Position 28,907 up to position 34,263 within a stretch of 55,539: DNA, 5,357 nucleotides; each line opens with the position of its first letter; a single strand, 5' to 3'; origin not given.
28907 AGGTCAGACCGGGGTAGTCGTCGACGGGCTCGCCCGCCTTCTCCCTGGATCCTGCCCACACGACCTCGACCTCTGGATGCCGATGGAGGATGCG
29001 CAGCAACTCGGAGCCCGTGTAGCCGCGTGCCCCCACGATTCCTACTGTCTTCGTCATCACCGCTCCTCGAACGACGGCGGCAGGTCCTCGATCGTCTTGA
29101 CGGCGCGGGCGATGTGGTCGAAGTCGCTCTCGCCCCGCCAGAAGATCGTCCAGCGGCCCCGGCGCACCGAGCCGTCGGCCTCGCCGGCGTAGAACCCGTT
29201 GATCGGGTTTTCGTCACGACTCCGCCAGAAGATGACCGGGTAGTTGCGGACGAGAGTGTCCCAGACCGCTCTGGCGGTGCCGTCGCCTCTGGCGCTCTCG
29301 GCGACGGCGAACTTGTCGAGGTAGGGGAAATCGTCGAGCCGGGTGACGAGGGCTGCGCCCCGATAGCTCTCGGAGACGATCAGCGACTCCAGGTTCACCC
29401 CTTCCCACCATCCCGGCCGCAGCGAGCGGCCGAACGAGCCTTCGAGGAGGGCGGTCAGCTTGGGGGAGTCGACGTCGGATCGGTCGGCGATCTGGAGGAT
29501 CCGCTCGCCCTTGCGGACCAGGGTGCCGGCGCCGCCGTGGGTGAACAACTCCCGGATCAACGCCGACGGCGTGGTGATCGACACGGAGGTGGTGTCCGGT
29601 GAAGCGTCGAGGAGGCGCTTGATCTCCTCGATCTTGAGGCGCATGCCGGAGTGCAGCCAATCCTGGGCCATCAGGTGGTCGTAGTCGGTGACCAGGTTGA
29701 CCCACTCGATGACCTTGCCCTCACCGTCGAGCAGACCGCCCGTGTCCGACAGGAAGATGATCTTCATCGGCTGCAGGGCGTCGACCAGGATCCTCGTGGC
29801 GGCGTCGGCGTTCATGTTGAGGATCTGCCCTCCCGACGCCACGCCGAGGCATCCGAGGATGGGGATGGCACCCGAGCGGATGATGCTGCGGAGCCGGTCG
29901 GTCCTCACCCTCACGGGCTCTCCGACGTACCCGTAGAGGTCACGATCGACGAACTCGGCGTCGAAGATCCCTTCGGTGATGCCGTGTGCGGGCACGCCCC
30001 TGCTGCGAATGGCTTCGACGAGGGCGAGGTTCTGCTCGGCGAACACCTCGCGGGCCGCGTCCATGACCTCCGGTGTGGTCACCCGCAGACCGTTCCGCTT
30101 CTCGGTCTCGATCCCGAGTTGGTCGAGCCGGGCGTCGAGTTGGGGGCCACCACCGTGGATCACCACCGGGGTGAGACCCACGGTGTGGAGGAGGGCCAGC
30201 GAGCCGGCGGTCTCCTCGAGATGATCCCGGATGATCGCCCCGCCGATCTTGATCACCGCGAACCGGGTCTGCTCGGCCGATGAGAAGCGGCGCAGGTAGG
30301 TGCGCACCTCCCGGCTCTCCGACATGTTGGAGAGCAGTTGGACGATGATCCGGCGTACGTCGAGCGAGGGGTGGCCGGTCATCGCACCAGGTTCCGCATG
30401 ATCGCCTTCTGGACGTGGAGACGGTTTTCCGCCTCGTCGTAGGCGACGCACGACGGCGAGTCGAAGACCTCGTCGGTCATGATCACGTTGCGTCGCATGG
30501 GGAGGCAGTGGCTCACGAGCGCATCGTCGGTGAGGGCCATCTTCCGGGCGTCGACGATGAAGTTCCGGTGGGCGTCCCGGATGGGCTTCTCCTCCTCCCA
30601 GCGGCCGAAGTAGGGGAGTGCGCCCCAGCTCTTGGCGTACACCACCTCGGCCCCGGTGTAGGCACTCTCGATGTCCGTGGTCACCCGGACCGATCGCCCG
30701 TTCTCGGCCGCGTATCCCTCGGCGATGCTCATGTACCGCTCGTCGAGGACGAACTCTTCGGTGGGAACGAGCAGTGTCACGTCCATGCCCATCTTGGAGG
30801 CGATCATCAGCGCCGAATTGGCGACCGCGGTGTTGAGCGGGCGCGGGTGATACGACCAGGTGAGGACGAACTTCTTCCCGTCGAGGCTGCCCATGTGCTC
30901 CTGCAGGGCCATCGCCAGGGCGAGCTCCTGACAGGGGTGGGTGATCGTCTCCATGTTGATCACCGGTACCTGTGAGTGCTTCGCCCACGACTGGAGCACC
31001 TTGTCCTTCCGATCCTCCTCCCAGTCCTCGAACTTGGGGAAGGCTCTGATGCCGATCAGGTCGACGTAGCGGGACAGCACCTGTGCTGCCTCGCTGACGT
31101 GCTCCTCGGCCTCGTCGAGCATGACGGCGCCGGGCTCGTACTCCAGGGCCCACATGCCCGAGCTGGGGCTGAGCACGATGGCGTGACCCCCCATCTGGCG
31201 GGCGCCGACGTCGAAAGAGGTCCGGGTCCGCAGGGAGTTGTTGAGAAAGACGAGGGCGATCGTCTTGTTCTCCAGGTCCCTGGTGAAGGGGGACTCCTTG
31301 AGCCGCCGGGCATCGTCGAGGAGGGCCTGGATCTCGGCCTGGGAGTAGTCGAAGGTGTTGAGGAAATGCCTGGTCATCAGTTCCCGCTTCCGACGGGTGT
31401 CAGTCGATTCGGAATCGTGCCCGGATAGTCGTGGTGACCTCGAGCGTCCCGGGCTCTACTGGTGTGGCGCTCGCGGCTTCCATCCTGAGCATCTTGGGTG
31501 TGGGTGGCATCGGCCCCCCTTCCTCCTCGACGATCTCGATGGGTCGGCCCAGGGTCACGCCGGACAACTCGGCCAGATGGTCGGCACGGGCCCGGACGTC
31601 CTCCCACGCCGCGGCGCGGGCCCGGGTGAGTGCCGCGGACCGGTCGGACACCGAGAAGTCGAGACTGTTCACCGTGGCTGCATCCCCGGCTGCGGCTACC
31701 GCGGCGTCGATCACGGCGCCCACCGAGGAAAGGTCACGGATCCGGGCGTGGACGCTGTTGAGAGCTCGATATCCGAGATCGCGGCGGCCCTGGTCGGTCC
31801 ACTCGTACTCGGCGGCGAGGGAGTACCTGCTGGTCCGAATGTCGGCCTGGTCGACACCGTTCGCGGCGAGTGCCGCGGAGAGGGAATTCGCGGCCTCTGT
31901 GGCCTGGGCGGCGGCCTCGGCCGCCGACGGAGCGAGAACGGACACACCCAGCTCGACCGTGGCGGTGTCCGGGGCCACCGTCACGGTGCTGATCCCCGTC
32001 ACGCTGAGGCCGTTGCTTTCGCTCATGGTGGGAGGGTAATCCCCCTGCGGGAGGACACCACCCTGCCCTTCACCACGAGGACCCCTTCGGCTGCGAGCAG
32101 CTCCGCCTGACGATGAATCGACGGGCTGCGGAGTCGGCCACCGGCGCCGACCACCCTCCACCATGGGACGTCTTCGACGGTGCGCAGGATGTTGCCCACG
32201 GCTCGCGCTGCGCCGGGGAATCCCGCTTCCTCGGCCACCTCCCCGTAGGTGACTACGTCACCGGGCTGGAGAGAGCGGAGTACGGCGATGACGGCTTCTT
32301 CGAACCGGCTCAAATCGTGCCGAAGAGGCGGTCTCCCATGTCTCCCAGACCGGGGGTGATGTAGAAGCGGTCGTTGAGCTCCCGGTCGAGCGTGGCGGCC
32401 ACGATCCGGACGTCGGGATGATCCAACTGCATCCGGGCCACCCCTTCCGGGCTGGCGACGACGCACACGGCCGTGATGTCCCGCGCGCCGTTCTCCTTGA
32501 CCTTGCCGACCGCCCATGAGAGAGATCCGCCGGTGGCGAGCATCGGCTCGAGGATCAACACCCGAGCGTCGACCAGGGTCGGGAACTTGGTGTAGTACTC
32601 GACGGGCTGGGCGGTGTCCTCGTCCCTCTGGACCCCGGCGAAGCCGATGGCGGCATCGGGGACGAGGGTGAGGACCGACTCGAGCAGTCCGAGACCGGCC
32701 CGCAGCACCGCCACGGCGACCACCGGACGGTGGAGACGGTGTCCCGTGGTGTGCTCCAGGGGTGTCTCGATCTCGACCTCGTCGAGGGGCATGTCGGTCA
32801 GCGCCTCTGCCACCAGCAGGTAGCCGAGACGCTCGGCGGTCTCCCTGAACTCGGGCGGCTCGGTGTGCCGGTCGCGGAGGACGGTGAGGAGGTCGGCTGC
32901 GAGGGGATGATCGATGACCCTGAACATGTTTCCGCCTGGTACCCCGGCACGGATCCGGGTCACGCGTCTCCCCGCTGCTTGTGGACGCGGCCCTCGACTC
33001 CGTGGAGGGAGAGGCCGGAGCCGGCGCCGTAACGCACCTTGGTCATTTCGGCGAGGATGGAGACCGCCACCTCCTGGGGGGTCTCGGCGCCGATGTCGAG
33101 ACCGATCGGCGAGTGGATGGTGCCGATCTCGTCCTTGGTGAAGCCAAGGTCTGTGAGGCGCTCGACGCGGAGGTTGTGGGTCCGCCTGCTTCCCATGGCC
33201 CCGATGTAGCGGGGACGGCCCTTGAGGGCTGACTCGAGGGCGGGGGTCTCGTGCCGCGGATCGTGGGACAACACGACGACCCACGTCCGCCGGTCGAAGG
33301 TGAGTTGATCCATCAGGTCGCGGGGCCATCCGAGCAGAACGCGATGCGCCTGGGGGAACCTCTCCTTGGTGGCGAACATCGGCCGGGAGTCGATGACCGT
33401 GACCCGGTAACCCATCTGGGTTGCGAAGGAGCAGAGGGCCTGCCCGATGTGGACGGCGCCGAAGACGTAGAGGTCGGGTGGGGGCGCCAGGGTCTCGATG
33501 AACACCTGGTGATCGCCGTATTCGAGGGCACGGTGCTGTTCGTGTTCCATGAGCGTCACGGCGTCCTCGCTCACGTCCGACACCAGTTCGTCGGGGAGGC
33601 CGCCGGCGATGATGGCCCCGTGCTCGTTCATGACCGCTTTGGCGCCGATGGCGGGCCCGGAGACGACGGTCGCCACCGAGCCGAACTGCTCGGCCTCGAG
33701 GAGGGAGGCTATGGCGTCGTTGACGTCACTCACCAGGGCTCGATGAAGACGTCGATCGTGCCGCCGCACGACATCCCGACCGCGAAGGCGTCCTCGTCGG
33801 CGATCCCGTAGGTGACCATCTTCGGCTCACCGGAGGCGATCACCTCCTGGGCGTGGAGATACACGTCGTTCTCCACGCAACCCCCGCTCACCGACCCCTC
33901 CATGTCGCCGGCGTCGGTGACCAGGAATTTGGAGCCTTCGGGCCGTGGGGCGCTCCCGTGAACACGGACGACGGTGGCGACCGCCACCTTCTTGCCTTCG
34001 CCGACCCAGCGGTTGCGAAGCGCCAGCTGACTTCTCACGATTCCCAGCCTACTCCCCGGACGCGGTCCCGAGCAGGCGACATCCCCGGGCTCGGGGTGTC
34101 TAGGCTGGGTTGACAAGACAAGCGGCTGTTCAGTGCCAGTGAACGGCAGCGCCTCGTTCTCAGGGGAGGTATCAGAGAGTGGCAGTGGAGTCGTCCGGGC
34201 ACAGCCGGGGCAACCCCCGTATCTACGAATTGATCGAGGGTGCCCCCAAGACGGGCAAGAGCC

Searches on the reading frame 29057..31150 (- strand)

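Call 66: search_protein_families(library=pfam, proteins=[window:29057-31150:-], max_evalue=0.0001)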
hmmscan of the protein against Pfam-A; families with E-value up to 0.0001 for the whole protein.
window:29057-31150:- (697 aa): 2 families
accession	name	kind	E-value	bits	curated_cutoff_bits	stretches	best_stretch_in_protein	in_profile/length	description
PF04768.19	NAT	-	7.6e-36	123.8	27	1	531-688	2-166/168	NAT, N-acetyltransferase, of N-acetylglutamate synthase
PF00696.33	AA_kinase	-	1e-27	97.8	24.9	1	297-515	2-224/234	Amino acid kinase family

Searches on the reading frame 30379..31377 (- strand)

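Call 10: search_protein_families(library=pfam, proteins=[window:30379-31377:-], max_evalue=0.001)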
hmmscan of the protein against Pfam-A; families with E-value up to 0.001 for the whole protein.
window:30379-31377:- (332 aa): 2 families
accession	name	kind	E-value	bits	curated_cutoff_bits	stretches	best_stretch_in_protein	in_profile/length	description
PF02729.26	OTCace_N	-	2.2e-33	115.9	29.9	1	3-160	1-148/148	Aspartate/ornithine carbamoyltransferase, carbamoyl-P binding domain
PF00185.30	OTCace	-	1.5e-29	103.5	29.4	1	183-328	13-155/157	Aspartate/ornithine carbamoyltransferase, Asp/Orn binding domain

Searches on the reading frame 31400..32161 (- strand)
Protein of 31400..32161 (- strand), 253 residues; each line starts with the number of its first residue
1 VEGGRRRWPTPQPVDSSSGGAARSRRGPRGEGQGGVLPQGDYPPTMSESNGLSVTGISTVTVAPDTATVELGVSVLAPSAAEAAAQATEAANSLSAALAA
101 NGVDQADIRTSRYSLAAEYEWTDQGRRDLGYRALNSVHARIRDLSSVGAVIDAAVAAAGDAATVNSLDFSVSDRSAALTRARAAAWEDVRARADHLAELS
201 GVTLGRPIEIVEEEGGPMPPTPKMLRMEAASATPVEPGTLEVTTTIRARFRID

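Call 11: search_protein_families(library=pfam, proteins=[window:31400-32161:-], max_evalue=0.001)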
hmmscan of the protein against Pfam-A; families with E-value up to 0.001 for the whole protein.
window:31400-32161:- (253 aa): 1 family
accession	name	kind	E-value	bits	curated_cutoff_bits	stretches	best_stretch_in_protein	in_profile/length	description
PF04402.19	SIMPL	-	9.1e-50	170.2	25.2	1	52-250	1-205/205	Protein of unknown function (DUF541)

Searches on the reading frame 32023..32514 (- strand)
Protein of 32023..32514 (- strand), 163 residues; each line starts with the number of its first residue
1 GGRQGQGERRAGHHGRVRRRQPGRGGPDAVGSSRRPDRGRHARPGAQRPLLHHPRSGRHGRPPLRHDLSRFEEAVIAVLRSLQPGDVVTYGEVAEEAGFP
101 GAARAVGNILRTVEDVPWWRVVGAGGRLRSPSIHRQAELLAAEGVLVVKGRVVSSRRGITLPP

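Call 11: search_protein_families(library=pfam, proteins=[window:32023-32514:-], max_evalue=0.001)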
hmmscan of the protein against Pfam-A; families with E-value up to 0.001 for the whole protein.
window:32023-32514:- (163 aa): 1 family
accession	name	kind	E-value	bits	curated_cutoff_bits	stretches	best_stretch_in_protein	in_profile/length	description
PF01035.26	DNA_binding_1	-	1.2e-19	70.4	27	1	71-145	2-81/81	6-O-methylguanine DNA methyltransferase, DNA binding domain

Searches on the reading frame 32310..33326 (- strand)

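Call 11: search_protein_families(library=pfam, proteins=[window:32310-33326:-], max_evalue=0.001)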
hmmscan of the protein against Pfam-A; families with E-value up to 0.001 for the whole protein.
window:32310-33326:- (338 aa): 2 families
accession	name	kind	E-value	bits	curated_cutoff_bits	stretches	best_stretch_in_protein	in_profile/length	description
PF14681.12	UPRTase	-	5.6e-67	225.6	27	1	137-337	1-206/206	Uracil phosphoribosyltransferase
PF00156.33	Pribosyltran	-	8.1e-07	28.9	26.3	1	201-297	30-131/158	Phosphoribosyl transferase domain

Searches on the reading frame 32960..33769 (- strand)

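Call 10: search_protein_families(library=pfam, proteins=[window:32960-33769:-], max_evalue=0.001)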
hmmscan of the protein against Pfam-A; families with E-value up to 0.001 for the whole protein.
window:32960-33769:- (269 aa): 1 family
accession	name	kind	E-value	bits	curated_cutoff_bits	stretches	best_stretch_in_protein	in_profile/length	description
PF13478.12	XdhC_C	-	3.8e-45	153.9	29.7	1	100-242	1-125/125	XdhC Rossmann domain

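Call 67: search_protein_families(library=ncbifam, proteins=[window:32960-33769:-], max_evalue=0.001)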
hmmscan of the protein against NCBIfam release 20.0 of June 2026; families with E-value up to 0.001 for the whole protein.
window:32960-33769:- (269 aa): 2 families
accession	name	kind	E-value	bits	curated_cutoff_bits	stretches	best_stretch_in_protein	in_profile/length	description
NF045664.1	XdhC_rel_AOR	equivalog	8.4e-47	160.1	350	1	76-246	173-344/346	XdhC family aldehyde oxidoreductase maturation factor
TIGR02964.1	xanthine_xdhC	equivalog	8e-17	61.6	161.6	1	81-242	97-245/246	xanthine dehydrogenase accessory protein XdhC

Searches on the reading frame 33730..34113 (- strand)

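Call 11: search_protein_families(library=pfam, proteins=[window:33730-34113:-], max_evalue=0.001)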
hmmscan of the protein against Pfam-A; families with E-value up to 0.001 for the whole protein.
window:33730-34113:- (127 aa): 1 family
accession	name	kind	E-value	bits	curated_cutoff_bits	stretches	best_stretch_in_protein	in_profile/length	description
PF02625.21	XdhC_CoxI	-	1.6e-26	92.5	24.3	1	36-103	1-68/68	XdhC and CoxI family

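Call 67: search_protein_families(library=ncbifam, proteins=[window:33730-34113:-], max_evalue=0.001)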
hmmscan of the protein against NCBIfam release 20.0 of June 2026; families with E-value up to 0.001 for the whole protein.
window:33730-34113:- (127 aa): 2 families
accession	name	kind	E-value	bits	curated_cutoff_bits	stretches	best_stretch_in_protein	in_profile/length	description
NF045664.1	XdhC_rel_AOR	equivalog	1e-18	67.8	350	1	35-125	7-98/346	XdhC family aldehyde oxidoreductase maturation factor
TIGR02964.1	xanthine_xdhC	equivalog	1.8e-09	37.5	161.6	1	45-126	2-80/246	xanthine dehydrogenase accessory protein XdhC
